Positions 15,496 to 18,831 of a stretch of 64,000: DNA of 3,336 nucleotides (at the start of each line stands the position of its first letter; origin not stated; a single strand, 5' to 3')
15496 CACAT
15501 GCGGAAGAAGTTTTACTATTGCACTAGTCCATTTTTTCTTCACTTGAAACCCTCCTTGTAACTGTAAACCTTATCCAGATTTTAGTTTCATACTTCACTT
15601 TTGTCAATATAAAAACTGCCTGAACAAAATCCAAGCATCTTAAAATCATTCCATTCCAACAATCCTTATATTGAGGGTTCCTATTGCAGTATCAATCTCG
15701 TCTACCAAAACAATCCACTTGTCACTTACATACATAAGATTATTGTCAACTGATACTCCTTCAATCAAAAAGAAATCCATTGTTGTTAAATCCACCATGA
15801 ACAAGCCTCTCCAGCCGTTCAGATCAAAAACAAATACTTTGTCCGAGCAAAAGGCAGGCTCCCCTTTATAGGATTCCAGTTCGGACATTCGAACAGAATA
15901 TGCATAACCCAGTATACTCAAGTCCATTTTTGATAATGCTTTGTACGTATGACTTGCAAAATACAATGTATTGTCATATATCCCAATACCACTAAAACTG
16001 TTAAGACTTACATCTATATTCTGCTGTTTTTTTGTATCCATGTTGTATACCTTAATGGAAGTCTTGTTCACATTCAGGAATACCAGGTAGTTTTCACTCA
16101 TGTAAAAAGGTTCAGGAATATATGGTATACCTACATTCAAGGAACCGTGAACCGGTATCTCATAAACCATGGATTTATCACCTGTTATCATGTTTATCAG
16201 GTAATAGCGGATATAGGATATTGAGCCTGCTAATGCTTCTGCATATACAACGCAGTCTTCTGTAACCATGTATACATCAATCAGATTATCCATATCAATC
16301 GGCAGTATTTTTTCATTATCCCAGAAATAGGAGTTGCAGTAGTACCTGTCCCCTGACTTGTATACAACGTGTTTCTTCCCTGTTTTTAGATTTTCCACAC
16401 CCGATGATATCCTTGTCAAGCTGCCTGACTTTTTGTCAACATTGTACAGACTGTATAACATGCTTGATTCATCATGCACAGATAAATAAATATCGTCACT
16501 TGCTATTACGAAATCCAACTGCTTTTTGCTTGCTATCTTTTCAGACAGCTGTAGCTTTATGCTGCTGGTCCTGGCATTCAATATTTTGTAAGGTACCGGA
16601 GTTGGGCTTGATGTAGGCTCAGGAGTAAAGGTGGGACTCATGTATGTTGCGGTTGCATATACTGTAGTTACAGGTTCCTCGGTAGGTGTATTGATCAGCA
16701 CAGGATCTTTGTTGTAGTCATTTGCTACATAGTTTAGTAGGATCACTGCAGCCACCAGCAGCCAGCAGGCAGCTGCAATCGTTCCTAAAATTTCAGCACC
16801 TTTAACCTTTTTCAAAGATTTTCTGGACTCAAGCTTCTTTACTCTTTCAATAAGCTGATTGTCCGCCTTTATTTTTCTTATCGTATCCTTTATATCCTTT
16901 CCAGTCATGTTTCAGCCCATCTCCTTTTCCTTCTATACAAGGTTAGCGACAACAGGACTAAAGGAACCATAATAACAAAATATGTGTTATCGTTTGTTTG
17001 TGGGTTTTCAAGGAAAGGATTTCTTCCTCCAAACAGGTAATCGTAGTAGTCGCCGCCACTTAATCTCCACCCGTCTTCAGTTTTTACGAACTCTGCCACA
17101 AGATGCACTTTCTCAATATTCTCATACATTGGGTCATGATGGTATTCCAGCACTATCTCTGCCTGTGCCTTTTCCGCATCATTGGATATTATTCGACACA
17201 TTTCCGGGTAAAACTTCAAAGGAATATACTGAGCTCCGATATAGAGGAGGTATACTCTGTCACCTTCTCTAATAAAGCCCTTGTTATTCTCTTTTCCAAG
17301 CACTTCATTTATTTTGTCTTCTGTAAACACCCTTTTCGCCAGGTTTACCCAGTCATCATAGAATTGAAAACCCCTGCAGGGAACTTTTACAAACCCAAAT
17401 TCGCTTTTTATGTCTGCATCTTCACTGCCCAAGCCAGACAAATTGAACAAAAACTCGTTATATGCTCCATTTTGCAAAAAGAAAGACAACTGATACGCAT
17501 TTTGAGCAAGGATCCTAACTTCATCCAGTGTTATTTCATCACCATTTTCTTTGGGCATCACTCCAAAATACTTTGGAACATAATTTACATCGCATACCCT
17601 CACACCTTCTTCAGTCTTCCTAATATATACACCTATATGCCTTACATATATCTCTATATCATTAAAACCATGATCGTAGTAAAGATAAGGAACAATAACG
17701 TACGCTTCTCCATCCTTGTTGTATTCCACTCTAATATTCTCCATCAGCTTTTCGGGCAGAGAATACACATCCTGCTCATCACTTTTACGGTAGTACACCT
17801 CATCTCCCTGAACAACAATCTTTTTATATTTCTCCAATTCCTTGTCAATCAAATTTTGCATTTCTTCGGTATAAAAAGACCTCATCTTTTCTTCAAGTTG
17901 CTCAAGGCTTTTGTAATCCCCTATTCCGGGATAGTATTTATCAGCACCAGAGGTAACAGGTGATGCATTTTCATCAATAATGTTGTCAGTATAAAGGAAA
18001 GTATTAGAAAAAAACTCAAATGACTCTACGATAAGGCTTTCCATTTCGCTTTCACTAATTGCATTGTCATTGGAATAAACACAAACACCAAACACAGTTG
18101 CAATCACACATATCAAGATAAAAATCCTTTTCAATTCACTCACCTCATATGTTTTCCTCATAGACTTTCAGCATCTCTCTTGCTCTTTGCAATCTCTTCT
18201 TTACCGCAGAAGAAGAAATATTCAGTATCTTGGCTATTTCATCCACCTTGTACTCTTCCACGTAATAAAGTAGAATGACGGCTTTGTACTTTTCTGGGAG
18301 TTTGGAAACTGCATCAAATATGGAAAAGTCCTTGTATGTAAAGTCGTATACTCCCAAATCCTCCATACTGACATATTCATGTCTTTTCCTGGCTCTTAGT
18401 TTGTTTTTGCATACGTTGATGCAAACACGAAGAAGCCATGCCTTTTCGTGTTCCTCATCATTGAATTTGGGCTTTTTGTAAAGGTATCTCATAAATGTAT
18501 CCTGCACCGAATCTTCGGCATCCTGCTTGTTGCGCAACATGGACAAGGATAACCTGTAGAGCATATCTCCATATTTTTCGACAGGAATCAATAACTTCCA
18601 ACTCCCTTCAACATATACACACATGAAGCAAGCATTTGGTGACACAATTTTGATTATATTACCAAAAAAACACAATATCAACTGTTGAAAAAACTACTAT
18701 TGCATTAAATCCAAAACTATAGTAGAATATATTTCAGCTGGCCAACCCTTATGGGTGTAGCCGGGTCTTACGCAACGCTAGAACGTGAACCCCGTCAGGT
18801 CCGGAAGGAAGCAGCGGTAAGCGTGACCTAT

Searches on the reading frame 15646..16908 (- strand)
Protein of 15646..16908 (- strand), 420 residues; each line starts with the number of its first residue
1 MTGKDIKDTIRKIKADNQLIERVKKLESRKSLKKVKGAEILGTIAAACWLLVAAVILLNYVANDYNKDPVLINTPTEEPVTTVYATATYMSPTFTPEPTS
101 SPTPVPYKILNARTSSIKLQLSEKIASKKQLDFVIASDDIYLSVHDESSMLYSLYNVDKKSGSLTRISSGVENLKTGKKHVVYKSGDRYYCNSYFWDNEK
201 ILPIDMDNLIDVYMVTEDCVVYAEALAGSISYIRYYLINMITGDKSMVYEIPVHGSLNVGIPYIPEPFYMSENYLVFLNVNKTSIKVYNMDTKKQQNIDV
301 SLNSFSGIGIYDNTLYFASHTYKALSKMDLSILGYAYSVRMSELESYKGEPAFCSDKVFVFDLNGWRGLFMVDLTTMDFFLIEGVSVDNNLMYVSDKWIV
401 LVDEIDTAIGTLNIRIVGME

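Call 5: search_protein_families(library=ncbifam, proteins=[window:15646-16908:-], max_evalue=1)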
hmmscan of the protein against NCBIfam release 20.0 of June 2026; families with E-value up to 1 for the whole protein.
window:15646-16908:- (420 aa): 1 family
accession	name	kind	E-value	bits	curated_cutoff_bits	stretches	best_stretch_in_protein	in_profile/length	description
NF009776.0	PRK13275.1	equivalog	0.14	11.5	64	1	6-57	16-66/70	tetrahydromethanopterin S-methyltransferase subunit F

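Call 6: search_protein_families(library=pfam, proteins=[window:15646-16908:-], max_evalue=1)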
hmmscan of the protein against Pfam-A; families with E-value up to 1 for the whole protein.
window:15646-16908:- (420 aa): 1 family
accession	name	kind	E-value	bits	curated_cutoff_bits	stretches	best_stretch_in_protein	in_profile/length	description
PF10282.15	Lactonase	-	0.037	13.7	21.7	1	118-171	279-334/344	Lactonase, 7-bladed beta-propeller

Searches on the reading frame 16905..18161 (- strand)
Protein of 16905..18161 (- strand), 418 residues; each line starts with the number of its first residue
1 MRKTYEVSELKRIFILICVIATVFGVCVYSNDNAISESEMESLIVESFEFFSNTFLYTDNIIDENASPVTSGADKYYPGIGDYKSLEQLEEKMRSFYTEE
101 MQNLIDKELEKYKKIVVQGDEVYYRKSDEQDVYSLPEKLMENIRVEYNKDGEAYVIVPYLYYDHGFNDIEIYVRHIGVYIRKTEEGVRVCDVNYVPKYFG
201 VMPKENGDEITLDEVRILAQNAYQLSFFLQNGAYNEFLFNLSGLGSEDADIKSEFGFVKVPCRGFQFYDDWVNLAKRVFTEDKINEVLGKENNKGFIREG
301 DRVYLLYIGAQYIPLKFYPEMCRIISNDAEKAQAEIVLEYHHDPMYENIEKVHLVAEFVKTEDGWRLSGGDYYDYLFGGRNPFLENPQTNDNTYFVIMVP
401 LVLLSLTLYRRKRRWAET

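Call 5: search_protein_families(library=ncbifam, proteins=[window:16905-18161:-], max_evalue=1)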
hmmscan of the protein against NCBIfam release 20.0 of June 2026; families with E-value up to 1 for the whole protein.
window:16905-18161:- (418 aa): 1 family
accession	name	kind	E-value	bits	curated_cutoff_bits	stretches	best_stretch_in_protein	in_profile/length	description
TIGR00164.2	AS_decarb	equivalog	0.0026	17.1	230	1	146-223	66-142/215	archaetidylserine decarboxylase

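Call 6: search_protein_families(library=pfam, proteins=[window:16905-18161:-], max_evalue=1)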
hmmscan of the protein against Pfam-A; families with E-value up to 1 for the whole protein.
window:16905-18161:- (418 aa): 1 family
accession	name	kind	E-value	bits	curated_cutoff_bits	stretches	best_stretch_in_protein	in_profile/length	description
PF17833.7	pre-PUA_NIP7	-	0.08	13.7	23.1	0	93-144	1-53/80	NIP7/UPF0113, pre-PUA domain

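Call 32: search_protein_representatives(protein=window:16905-18158:-)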
Query: 417 residues. Proteins with E-value up to 0.001 (for the whole library): 23; up to 1e-10: 5; up to 1e-30: 3. The best 23 are listed.
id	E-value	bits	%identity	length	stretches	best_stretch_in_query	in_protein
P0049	2.6e-80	287.2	41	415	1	13-414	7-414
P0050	7.1e-73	262.7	94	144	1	100-230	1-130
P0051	3.5e-39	151.7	42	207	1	211-411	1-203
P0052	9.0e-27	110.9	86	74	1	330-387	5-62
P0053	5.0e-12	62.3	86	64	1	15-57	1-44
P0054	1.6e-09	54.0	34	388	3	321-373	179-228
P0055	2.7e-09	53.3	27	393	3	286-409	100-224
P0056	4.9e-09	52.4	39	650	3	317-382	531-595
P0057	5.5e-09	52.3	34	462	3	291-375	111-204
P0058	9.5e-07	44.9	33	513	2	297-394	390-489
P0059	1.2e-06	44.5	28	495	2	259-412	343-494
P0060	2.2e-06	43.7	83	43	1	191-219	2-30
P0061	2.6e-06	43.5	32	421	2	309-405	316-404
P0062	4.1e-06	42.8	36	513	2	336-383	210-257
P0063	2.2e-05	40.4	32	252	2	351-412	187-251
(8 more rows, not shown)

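Call 44: find_related_loci(query=A4, collection=genome_contigs, flank=10000)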
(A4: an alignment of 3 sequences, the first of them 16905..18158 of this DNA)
Query A4 (417 aa) in genome_contigs; peptide patterns used: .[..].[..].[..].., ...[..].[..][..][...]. (x = any residue, [..] = any of these).
244 stretches matched a pattern; 1 encode a relative of the query (tblastn E <= 1e-3); 1 distinct loci.
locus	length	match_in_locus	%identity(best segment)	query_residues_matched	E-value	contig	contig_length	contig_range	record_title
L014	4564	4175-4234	70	357-376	2e-6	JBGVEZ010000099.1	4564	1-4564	MAG: Eubacteriales bacterium isolate fecal_MAG_401 fecal_MAG_401_contig_0099, whole genome shotgun sequence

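Call 58: find_encoding_contigs(protein=P0049, flank=10000, max_places=2)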
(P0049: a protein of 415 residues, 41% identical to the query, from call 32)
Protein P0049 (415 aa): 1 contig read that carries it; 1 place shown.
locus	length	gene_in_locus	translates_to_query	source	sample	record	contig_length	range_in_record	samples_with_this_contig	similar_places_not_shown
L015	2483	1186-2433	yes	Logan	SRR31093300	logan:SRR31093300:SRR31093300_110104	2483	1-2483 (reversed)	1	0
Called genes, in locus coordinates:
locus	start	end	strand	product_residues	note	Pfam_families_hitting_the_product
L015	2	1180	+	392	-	?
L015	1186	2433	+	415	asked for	-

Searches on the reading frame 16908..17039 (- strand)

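Call 51: search_protein_families(library=ncbifam, proteins=[window:16908-17039:-], max_evalue=10)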
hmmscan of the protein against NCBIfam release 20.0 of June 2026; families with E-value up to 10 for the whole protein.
seq(44 aa): 2 families
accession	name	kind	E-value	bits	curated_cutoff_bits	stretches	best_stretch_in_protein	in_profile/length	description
TIGR01167.1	LPXTG_anchor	domain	0.03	15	15.9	1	13-40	3-32/34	LPXTG cell wall anchor domain-containing protein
TIGR03656.1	IsdC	equivalog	0.08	12.7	155.85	1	10-41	184-215/219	heme uptake protein IsdC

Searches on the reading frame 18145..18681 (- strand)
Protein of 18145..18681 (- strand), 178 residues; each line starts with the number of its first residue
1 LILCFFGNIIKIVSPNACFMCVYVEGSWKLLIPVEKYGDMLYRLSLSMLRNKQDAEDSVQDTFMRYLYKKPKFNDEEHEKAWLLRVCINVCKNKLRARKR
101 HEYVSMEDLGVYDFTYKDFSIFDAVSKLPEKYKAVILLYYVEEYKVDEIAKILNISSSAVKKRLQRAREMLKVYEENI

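Call 5: search_protein_families(library=ncbifam, proteins=[window:18145-18681:-], max_evalue=1)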
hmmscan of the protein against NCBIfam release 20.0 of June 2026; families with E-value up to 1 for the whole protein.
window:18145-18681:- (178 aa): 116 families (the best 25 are shown)
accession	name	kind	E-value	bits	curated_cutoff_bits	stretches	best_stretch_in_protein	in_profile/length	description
NF007223.0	PRK09641.1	equivalog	1e-26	93.9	209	2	34-116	24-106/187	RNA polymerase sigma factor SigW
NF006930.0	PRK09415.1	subfamily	2.8e-26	92.4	198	1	34-173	22-173/179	RNA polymerase factor sigma C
NF058625.1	sigma_PG0214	equivalog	2.3e-25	89.3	130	1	36-172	12-158/170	GFO_1088 family ECF-type sigma factor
NF053879.1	RNAPolSigSigVBac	equivalog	8e-25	87.4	190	1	34-173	10-153/160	RNA polymerase sigma factor SigV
NF008888.0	PRK11922.1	equivalog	9.4e-25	87.6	204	2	124-172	145-193/231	RNA polymerase sigma factor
TIGR02937.1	sigma70-ECF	superfamily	3.8e-24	85.2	42.9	1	34-173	7-163/165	sigma-70 family RNA polymerase sigma factor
NF008891.0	PRK11924.1-5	subfamily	4.5e-24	85.5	259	1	34-173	9-161/171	RNA polymerase sigma factor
TIGR02948.1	SigW_bacill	equivalog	1.5e-23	83.8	243.1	2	121-172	130-181/187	RNA polymerase sigma factor SigW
TIGR02983.1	SigE-fam_strep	subfamily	2.2e-22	79.7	141.55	1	37-172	15-155/162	SigE family RNA polymerase sigma factor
NF009174.0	PRK12522.1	equivalog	3.3e-22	79.3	217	2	121-177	113-169/175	RNA polymerase sigma factor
TIGR02954.1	Sig70_famx3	hypoth_equivalog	8.5e-22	77.7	188.5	1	34-173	22-165/170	RNA polymerase sigma-70 factor, TIGR02954 family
TIGR02985.1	Sig70_bacteroi1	subfamily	1.5e-20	74.1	126.4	1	35-172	8-159/162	RNA polymerase sigma-70 factor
NF004113.0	PRK05602.1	equivalog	2.7e-20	72.9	208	1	39-172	56-198/211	RNA polymerase sigma factor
NF007225.0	PRK09643.1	equivalog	2.7e-20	72.9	190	1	35-172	34-179/204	RNA polymerase sigma factor SigM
NF006089.0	PRK08241.1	subfamily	7.1e-20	71.3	240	2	34-102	28-96/343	RNA polymerase subunit sigma-70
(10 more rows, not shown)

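Call 6: search_protein_families(library=pfam, proteins=[window:18145-18681:-], max_evalue=1)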
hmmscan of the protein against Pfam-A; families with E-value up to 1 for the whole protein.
window:18145-18681:- (178 aa): 23 families
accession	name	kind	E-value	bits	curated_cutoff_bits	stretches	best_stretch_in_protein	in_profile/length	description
PF08281.18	Sigma70_r4_2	-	1.5e-18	66.6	25.7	1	121-171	4-54/54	Sigma-70, region 4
PF04542.20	Sigma70_r2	-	3.1e-13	49.7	24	1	34-100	2-70/71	Sigma-70 region 2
PF04545.22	Sigma70_r4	-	1.9e-10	40.5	24.1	1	125-172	2-49/50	Sigma-70, region 4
PF04297.20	UPF0122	-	2.8e-07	31.2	22.7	1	127-177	17-67/101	Putative helix-turn-helix protein, YlxM / p13 like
PF07638.17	Sigma70_ECF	-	7.1e-06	26.5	21.1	1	128-173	136-181/185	ECF sigma factor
PF13384.12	HTH_23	-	0.00069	19.8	24.6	1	130-167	4-41/50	Homeodomain-like domain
PF06530.18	Phage_antitermQ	-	0.0017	18.7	26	1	125-172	60-107/118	Phage antitermination protein Q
PF04967.18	HTH_10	-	0.0021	18.3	23.1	1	145-169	25-49/53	HTH DNA binding domain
PF22233.2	PhyR_sigma-like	-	0.0021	18.2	27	1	136-168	12-44/50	Response regulator PhyR, sigma-like domain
PF13412.12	HTH_24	-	0.0047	16.9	21.9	1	147-169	21-43/48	Winged helix-turn-helix DNA-binding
PF13518.12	HTH_28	-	0.0076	16.8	25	1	133-169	2-38/52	Helix-turn-helix domain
PF13556.12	HTH_30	-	0.01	16.1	27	1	143-173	12-42/59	PucR C-terminal helix-turn-helix domain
PF08279.18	HTH_11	-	0.013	15.8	25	1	145-171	17-43/55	HTH domain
PF05043.19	Mga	-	0.026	15.5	21.1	1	131-178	18-65/87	Mga helix-turn-helix domain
PF08280.17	HTH_Mga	-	0.035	14.5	23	1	143-168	19-44/59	M protein trans-acting positive regulator (MGA) HTH domain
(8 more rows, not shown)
